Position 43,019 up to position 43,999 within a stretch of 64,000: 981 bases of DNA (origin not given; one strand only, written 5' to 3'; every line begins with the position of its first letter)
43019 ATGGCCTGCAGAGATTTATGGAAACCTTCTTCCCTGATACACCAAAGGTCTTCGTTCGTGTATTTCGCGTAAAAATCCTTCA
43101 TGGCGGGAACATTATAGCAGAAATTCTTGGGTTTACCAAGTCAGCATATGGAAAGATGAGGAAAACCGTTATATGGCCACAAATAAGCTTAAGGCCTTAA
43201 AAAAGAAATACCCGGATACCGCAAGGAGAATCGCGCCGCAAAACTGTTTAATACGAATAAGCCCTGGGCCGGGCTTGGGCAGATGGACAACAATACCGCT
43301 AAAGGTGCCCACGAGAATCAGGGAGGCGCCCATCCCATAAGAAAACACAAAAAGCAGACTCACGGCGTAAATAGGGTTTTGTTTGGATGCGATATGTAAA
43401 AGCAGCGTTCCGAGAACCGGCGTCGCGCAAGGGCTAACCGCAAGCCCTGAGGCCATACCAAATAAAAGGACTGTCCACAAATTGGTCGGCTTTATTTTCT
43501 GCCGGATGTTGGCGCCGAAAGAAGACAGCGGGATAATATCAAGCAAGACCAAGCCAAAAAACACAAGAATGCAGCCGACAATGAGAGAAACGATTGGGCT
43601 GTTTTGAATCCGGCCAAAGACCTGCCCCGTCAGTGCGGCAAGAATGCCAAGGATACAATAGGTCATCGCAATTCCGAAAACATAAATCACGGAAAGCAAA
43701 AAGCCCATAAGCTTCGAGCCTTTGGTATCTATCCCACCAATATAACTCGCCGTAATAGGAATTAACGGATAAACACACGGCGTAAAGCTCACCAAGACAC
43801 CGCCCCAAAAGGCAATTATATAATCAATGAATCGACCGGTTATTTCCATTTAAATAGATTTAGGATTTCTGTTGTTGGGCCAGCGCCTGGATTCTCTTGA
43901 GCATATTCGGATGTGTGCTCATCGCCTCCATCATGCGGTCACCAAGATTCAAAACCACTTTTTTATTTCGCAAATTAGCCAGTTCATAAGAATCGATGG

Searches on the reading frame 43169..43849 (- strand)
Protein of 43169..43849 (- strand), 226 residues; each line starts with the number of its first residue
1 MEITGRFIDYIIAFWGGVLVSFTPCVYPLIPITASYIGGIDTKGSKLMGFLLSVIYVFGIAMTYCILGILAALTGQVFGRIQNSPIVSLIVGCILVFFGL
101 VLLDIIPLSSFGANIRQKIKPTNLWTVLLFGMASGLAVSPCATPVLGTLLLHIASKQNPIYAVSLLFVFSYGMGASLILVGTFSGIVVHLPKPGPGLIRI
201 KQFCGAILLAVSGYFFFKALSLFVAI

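Call 56: search_protein_families(library=pfam, proteins=[window:43169-43849:-], max_evalue=0.00001)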
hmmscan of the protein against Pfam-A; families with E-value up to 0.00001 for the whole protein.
window:43169-43849:- (226 aa): 2 families
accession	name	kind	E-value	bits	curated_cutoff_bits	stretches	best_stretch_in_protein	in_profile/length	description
PF02683.22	DsbD_TM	-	4.3e-37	128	27.1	1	11-214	5-213/219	Cytochrome C biogenesis protein transmembrane domain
PF13386.12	DsbD_2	-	2.5e-09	37.7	24.9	1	13-188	2-178/199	Cytochrome C biogenesis protein transmembrane region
